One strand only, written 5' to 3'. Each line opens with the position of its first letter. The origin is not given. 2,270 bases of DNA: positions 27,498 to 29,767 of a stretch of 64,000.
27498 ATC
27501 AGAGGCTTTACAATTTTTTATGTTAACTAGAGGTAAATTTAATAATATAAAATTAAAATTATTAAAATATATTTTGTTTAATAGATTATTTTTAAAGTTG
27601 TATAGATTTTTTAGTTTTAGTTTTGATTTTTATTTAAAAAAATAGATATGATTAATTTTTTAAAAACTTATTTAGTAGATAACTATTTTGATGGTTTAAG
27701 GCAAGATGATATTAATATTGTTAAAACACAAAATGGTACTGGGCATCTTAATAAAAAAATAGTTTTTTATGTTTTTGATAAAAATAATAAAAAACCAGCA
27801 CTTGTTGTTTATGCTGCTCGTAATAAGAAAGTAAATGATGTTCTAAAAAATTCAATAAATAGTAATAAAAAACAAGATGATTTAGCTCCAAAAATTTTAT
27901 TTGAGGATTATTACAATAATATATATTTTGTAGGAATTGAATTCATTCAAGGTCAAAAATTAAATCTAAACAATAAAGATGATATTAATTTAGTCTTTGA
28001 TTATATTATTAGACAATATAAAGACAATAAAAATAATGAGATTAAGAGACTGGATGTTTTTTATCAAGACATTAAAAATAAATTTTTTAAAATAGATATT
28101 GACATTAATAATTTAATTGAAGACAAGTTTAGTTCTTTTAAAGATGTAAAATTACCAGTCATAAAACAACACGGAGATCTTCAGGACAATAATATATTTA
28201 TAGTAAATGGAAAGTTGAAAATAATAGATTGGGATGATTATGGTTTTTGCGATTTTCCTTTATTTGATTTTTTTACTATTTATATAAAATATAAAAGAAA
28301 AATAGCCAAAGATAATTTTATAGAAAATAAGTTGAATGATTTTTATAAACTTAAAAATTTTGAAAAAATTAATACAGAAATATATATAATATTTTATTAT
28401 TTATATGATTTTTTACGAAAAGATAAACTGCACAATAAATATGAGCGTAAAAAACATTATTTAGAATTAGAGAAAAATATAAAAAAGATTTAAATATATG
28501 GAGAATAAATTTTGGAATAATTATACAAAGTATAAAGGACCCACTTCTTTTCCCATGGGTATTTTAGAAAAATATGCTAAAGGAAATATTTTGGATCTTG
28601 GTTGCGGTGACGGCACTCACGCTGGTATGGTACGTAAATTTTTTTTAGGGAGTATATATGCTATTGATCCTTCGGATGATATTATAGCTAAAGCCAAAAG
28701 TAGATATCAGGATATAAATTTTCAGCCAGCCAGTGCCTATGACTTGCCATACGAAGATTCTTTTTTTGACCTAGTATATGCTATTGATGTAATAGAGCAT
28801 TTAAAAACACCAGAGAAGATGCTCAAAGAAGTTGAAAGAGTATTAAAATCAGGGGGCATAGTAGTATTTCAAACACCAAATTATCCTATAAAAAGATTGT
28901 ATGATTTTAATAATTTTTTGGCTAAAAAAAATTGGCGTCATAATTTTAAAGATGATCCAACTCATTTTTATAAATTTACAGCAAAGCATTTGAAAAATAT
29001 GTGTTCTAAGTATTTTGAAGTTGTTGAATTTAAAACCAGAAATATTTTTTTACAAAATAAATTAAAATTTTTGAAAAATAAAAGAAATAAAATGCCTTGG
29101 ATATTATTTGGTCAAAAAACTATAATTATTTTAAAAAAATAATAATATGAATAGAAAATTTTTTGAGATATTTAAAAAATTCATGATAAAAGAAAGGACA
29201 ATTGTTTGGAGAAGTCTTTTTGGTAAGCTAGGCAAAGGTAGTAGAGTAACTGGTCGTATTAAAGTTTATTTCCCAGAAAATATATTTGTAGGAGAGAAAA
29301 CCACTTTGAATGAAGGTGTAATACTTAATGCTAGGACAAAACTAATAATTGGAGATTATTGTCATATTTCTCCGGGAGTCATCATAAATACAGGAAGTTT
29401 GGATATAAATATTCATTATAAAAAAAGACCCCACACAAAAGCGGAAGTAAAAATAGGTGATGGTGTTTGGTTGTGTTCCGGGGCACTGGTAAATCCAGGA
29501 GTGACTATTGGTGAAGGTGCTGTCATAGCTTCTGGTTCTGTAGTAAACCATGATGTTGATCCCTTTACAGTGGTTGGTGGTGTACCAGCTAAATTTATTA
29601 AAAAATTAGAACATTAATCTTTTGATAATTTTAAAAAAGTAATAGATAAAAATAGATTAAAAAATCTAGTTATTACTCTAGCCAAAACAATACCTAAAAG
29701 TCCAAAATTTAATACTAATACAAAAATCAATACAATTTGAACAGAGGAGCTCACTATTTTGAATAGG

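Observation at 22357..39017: Six SAM methyltransferases and two AsnB-like amidotransferases in one glycan locus: predicted heavily methylated, amidated uronic-acid glycan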

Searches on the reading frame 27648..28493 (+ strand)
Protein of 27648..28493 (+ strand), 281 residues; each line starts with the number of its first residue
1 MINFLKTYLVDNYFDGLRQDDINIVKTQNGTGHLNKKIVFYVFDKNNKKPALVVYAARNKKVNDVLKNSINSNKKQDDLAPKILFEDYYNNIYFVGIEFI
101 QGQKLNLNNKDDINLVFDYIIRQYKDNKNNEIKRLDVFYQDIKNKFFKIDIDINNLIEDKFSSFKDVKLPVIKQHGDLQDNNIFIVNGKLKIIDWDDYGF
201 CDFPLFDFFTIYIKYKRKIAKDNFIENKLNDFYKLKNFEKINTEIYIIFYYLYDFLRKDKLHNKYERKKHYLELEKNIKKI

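Call 4: search_protein_families(library=pfam, proteins=[window:27648-28493:+], max_evalue=0.01)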
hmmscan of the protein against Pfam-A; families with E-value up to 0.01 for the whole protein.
window:27648-28493:+ (281 aa): 1 family
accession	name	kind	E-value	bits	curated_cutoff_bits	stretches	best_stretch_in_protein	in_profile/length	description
PF01636.29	APH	-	0.0024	18.1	23.2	1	170-212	167-210/239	Phosphotransferase enzyme family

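Call 8: search_protein_families(library=ncbifam, proteins=[window:27648-28493:+], max_evalue=0.001)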
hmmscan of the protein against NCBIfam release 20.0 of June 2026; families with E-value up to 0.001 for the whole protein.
window:27648-28493:+ (281 aa): 1 family
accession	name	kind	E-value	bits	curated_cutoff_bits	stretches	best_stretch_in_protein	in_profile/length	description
NF008738.0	PRK11768.1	equivalog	0.00037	20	194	1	121-198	150-223/327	serine/threonine protein kinase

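Call 55: search_solved_structures(query=window:27648-28493:+, max_evalue=10)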
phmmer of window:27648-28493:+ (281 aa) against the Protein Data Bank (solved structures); distinct sequences matched with E-value up to 10: 0.

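Call 57: search_protein_families(library=pfam, proteins=[window:27648-28493:+], max_evalue=1)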
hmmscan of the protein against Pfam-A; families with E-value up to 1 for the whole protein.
window:27648-28493:+ (281 aa): 2 families
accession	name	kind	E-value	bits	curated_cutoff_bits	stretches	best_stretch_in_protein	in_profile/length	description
PF01636.29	APH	-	0.0024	18.1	23.2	1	170-212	167-210/239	Phosphotransferase enzyme family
PF19974.5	TCAD9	-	0.33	10.5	40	1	174-217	300-343/429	Ternary complex associated domain 9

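Call 58: find_homologous_proteins(query=window:27648-28493:+, max_evalue=0.00001)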
Query window:27648-28493:+ (281 aa): 9 proteins with E <= 0.00001 among 1753 candidates.
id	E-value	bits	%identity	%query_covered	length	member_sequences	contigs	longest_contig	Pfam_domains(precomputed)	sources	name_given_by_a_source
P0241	2.2e-174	597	100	100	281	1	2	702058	-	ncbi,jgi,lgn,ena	ncbi:MAG: hypothetical protein WCS88_00315 [Patescibacteria group bacterium]|jgi:hypothetical protei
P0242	3.1e-100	354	59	100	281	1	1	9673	-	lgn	-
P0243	1.1e-93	332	57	99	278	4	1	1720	-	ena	-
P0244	5.9e-87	310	50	100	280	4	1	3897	-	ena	-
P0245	2.8e-80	288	49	100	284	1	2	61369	-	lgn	-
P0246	2.3e-78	282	47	100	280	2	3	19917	PF01636.30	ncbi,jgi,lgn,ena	-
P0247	8.4e-75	270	49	98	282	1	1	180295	-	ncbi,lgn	-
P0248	8.8e-65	237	43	100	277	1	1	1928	PF01636.30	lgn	-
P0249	5.6e-42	163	38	93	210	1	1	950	PF01636.30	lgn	-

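Call 65: predict_structure(alignment_id=A2)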
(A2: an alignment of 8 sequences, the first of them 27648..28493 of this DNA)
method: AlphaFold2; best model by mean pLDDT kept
length: 281 residues; sequences in the alignment: 8
mean_pLDDT: 80.6   pTM: 0.77
mean pLDDT of the five models: 80.6, 78.1, 76.5, 74.2, 73.2
residues with pLDDT >= 90: 46; 70-90: 193; 50-70: 36; < 50: 6
segments of 3 or more residues with pLDDT < 50: 28-33
pLDDT, mean of each block of 10 residues (from residue 1): 81 84 70 61 82 81 74 69 80 76 84 90 77 89 90 85 80 72 82 64 86 88 89 78 89 85 75 92 89
secondary structure, 60 per line:
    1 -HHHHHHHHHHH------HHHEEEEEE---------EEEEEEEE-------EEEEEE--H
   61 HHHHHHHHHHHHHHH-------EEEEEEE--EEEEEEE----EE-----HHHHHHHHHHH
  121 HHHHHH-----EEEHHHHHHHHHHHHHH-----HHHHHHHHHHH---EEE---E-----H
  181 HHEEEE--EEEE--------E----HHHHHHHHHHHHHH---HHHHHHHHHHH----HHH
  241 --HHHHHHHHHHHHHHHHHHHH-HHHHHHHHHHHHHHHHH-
elements in order: H2-12 E22-27 E37-44 E52-57 H60-75 E83-89 E92-98 H110-126 E132-134 H135-148 H154-164 E168-170 E183-186 E189-192 H206-219 H223-233 H243-262 H264-280

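Call 67: fold_search(model_id=the predicted structure, library=pdb)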
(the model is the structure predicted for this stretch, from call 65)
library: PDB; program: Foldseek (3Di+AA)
matches with E <= 10: 1901; with E <= 0.001: 186
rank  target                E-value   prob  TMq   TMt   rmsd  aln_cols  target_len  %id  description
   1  6cgg_C                3.1e-07  1.00  0.48  0.47   7.5       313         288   19  Aminoglycoside Phosphotransferase (2'')-Ia in complex with GMPPNP, Magnesium, and Arbekacin (released 2018-04-11)
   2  6cav_C                3.4e-07  1.00  0.46  0.46   7.7       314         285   19  Aminoglycoside Phosphotransferase (2'')-Ia in complex with GMPPNP, Magnesium, and Dibekacin (released 2018-04-11)
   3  6c5u_C                4.8e-07  1.00  0.47  0.46   7.6       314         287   19  Aminoglycoside Phosphotransferase (2'')-Ia in complex with GMPPNP, Magnesium, and Ribostamycin, Alternate form (released 2018-04-11)
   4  5byl_C                5.4e-07  1.00  0.49  0.48   7.1       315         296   18  Aminoglycoside Phosphotransferase (2'')-Ia (CTD of AAC(6')-Ie/APH(2'')-Ia) in complex with GMPPCP and Magnesium (released 2016-05-25)
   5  5iqa_B                6.4e-07  1.00  0.47  0.45   7.7       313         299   19  Aminoglycoside Phosphotransferase (2'')-Ia (CTD of AAC(6')-Ie/APH(2'')-Ia) in complex with GMPPNP and Magnesium (released 2016-05-25)
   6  5byl_D                6.7e-07  1.00  0.47  0.45   7.8       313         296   19  Aminoglycoside Phosphotransferase (2'')-Ia (CTD of AAC(6')-Ie/APH(2'')-Ia) in complex with GMPPCP and Magnesium (released 2016-05-25)
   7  5iqh_B                7.1e-07  1.00  0.47  0.45   7.8       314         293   18  Aminoglycoside Phosphotransferase (2'')-Ia (CTD of AAC(6')-Ie/APH(2'')-Ia) S214A mutant in complex with GMPPNP and Mag (released 2016-05-25)
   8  5iqe_B                8.0e-07  1.00  0.47  0.46   7.7       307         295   18  Aminoglycoside Phosphotransferase (2'')-Ia (CTD of AAC(6')-Ie/APH(2'')-Ia) in complex with GMPPNP, Magnesium, and Neom (released 2016-05-25)
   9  5iqh_D                8.0e-07  1.00  0.46  0.45   7.8       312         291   18  Aminoglycoside Phosphotransferase (2'')-Ia (CTD of AAC(6')-Ie/APH(2'')-Ia) S214A mutant in complex with GMPPNP and Mag (released 2016-05-25)
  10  5byl_B                8.0e-07  1.00  0.45  0.43   8.0       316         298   19  Aminoglycoside Phosphotransferase (2'')-Ia (CTD of AAC(6')-Ie/APH(2'')-Ia) in complex with GMPPCP and Magnesium (released 2016-05-25)
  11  5iqi_C                8.4e-07  1.00  0.51  0.49   7.0       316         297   17  Aminoglycoside Phosphotransferase (2'')-Ia (CTD of AAC(6')-Ie/APH(2'')-Ia) Y237F mutant in complex with GMPPNP and Mag (released 2016-05-25)
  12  6cav_A                8.4e-07  1.00  0.42  0.41  10.2       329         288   17  Aminoglycoside Phosphotransferase (2'')-Ia in complex with GMPPNP, Magnesium, and Dibekacin (released 2018-04-11)
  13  5iqc_C                8.9e-07  1.00  0.49  0.47   7.1       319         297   19  Aminoglycoside Phosphotransferase (2'')-Ia (CTD of AAC(6')-Ie/APH(2'')-Ia) in complex with GMPPNP, Magnesium, and Gent (released 2016-05-25)
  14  5iqf_D                8.9e-07  1.00  0.45  0.43   8.1       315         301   18  Aminoglycoside Phosphotransferase (2'')-Ia (CTD of APH(6')-Ie/APH(2'')-Ia) in complex with GDP and Magnesium (released 2016-05-25)
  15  6ch4_C                1.1e-06  1.00  0.50  0.48   7.1       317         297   19  Aminoglycoside Phosphotransferase (2'')-Ia S376N mutant in complex with GMPPNP and Magnesium (released 2018-04-11)
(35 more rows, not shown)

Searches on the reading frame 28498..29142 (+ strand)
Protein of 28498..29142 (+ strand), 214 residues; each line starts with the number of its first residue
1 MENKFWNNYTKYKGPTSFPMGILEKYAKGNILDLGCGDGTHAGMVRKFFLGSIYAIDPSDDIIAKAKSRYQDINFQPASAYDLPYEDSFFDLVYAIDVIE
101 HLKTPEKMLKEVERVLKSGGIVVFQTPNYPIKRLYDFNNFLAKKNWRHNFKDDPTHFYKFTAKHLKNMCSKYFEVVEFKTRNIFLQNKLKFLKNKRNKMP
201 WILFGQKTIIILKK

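Call 4: search_protein_families(library=pfam, proteins=[window:28498-29142:+], max_evalue=0.01)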
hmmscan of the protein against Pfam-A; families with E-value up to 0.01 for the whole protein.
window:28498-29142:+ (214 aa): 14 families
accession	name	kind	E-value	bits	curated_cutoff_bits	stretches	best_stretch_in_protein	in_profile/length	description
PF08241.18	Methyltransf_11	-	5.2e-24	85.2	21.2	1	32-124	1-95/95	Methyltransferase domain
PF13489.12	Methyltransf_23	-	2.7e-21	76.4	27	1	27-172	22-157/164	Methyltransferase domain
PF13649.12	Methyltransf_25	-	1.9e-19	70.6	27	1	31-120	1-97/97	Methyltransferase domain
PF13847.12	Methyltransf_31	-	9.7e-19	67.9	27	1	29-137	5-128/145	Methyltransferase domain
PF08242.18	Methyltransf_12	-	1.7e-15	58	30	1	32-121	1-97/98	Methyltransferase domain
PF05219.18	DREV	-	1.8e-08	34.3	26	1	28-169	95-228/265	DREV methyltransferase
PF01209.24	Ubie_methyltran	-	3.1e-07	30.4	20.1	1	28-124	48-151/233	ubiE/COQ5 methyltransferase family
PF07021.18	MetW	-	1.2e-05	25.5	21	1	30-166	16-146/193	Methionine biosynthesis protein MetW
PF08003.17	Methyltransf_9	-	5.4e-05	22.7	23.8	1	29-126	117-219/315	Protein of unknown function (DUF1698)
PF03291.22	mRNA_G-N7_MeTrfase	-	6.4e-05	22.6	26.6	1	6-77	40-111/315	mRNA (guanine-N(7))-methyltransferase domain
PF02353.26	CMAS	-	0.00018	21.4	27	1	30-127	65-167/273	Mycolic acid cyclopropane synthetase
PF03141.22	Methyltransf_29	-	0.00039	19.6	23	1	30-147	120-224/506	Putative S-adenosyl-L-methionine-dependent methyltransferase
PF05148.21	Methyltransf_8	-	0.0025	18.2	27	1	24-124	69-156/219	Hypothetical methyltransferase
PF05175.20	MTS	-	0.008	16.3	23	0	22-76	26-81/170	Methyltransferase small domain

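Call 8: search_protein_families(library=ncbifam, proteins=[window:28498-29142:+], max_evalue=0.001)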
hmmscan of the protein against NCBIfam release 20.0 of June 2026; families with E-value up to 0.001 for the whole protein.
window:28498-29142:+ (214 aa): 37 families (the best 25 are shown)
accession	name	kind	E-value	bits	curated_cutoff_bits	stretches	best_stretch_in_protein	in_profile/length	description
TIGR02072.1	BioC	equivalog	1.5e-16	61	184.95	1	26-185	33-183/244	malonyl-ACP O-methyltransferase BioC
NF045667.1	MTase_DVU1556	equivalog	4.2e-16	59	155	1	28-123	23-118/213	DVU_1556 family methyltransferase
TIGR01983.1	UbiG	equivalog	5.6e-14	52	102.95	1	25-129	47-156/228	bifunctional 2-polyprenyl-6-hydroxyphenol methylase/3-demethylubiquinol 3-O-methyltransferase UbiG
NF008300.0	PRK11088.1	equivalog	1.3e-13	51.1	303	1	28-170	86-221/272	23S rRNA (guanine(745)-N(1))-methyltransferase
TIGR01934.1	MenG_MenH_UbiE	subfamily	1.4e-13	50.7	158.35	1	25-124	37-141/223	ubiquinone/menaquinone biosynthesis methyltransferase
NF040539.1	AST_met_ArsM_2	exception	1.2e-12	48.3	240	1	14-124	43-163/262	putative arsinothricin biosynthesis methyltransferase ArsM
NF001244.0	PRK00216.1-5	equivalog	7.6e-12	45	216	1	24-123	45-152/236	bifunctional demethylmenaquinone methyltransferase/2-methoxy-6-polyprenyl-1,4-benzoquinol methylase UbiE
TIGR04345.1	ovoA_Cterm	equivalog_domain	1.1e-11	44.7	170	1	68-177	113-214/242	putative 4-mercaptohistidine N1-methyltransferase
NF047649.1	MTase_UXPK_star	exception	4e-11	42.5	460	1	25-123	75-180/283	methyltransferase/UXPK-star double selenoprotein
NF002463.0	PRK01683.1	equivalog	1.1e-10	41.5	297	1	27-154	31-159/258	trans-aconitate 2-methyltransferase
NF041537.1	ArsM_AhpD_UU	exception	1.1e-10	40.8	510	1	29-123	78-179/345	arsenite methyltransferase/AhpD domain selenoprotein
NF011650.0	PRK15068.1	equivalog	1.3e-09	37.4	209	1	27-126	122-227/324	tRNA 5-methoxyuridine(34)/uridine 5-oxyacetic acid(34) synthase CmoB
TIGR00452.1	TIGR00452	equivalog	3.2e-09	36.1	275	1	24-126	114-221/316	tRNA 5-methoxyuridine(34)/uridine 5-oxyacetic acid(34) synthase CmoB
NF007610.0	PRK10258.1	equivalog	6.1e-09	35.6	342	1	28-126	43-140/251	malonyl-ACP O-methyltransferase BioC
NF045823.1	PthPhpthDimycoMt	equivalog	1.6e-08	34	300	1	30-125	69-167/256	phthiotriol/phenolphthiotriol dimycocerosates methyltransferase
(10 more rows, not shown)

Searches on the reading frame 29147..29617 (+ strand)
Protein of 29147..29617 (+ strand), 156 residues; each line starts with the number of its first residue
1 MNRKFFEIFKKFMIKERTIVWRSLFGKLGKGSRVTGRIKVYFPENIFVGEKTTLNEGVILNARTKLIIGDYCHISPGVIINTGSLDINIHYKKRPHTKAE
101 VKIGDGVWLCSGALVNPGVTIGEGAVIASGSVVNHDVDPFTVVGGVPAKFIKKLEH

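Call 5: search_protein_families(library=pfam, proteins=[window:29147-29617:+], max_evalue=0.01)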
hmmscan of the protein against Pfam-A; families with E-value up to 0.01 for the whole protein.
window:29147-29617:+ (156 aa): 3 families
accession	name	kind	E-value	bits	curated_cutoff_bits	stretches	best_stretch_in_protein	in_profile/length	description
PF00132.30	Hexapep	-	4.6e-12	45.5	27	1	101-135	2-36/36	Bacterial transferase hexapeptide (six repeats)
PF25084.1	LbH_EIF2B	-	1.8e-07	31.5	54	1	39-137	3-97/105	EIF2B subunit epsilon LbH domain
PF14602.12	Hexapep_2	-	0.00013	22.1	27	1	101-134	2-33/34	Hexapeptide repeat of succinyl-transferase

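Call 8: search_protein_families(library=ncbifam, proteins=[window:29147-29617:+], max_evalue=0.001)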
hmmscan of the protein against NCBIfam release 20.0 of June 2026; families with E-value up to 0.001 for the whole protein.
window:29147-29617:+ (156 aa): 41 families (the best 25 are shown)
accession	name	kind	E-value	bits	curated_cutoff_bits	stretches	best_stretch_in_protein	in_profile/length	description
NF007499.0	PRK10092.1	equivalog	1.8e-24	86.5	314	1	15-154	44-183/183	maltose O-acetyltransferase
NF007797.0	PRK10502.1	subfamily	1.9e-24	86.3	192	1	3-152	30-177/183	WcaF family extracellular polysaccharide biosynthesis acetyltransferase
NF007076.0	PRK09527.1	equivalog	1.1e-19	70.7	347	1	15-155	45-186/203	galactoside O-acetyltransferase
TIGR03308.1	phn_thr-fam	hypoth_equivalog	6e-19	68.7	201.65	1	97-153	105-161/204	phosphonate metabolim protein, transferase hexapeptide repeat family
TIGR03532.1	DapD_Ac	equivalog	5.6e-18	65.4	231.75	1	48-155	119-215/231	2,3,4,5-tetrahydropyridine-2,6-dicarboxylate N-acetyltransferase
NF000311.1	Vat_ABCDEFH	equivalog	1.3e-17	64.1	300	1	96-153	106-163/201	Vat family streptogramin A O-acetyltransferase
NF038307.1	EPS_acetyl_HpsU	equivalog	1.9e-17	63.4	305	1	8-149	34-173/178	hormogonium polysaccharide biosynthesis acetyltransferase HpsU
TIGR03570.1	NeuD_NnaD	subfamily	9.4e-17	61.3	160.8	1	97-149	150-202/202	NeuD/PglB/VioB family sugar acetyltransferase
NF000490.1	chloram_CatB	equivalog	2.4e-16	59.7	350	1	100-153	110-163/210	type B chloramphenicol O-acetyltransferase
NF000504.1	stregram_VatH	exception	6.8e-16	58.8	475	1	65-153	64-170/216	streptogramin A O-acetyltransferase Vat(H)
NF033468.1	stregram_VatI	exception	1.2e-15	57.8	415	1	97-153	109-165/208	streptogramin A O-acetyltransferase Vat(I)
NF007240.0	PRK09677.1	equivalog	7.1e-15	55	243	1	32-156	52-186/192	putative lipopolysaccharide biosynthesis O-acetyl transferase WbbJ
TIGR04008.1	WcaF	equivalog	2e-14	53.9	326.3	1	10-152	36-176/180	colanic acid biosynthesis acetyltransferase WcaF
NF000101.1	stregram_VatA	exception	2.9e-14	53.2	450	1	97-153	115-171/219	streptogramin A O-acetyltransferase Vat(A)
NF058585.1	HptprglPActTf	PfamEq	5.2e-14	52.2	300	1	99-154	105-160/172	heptaprenylglyceryl phosphate O-acetyltransferase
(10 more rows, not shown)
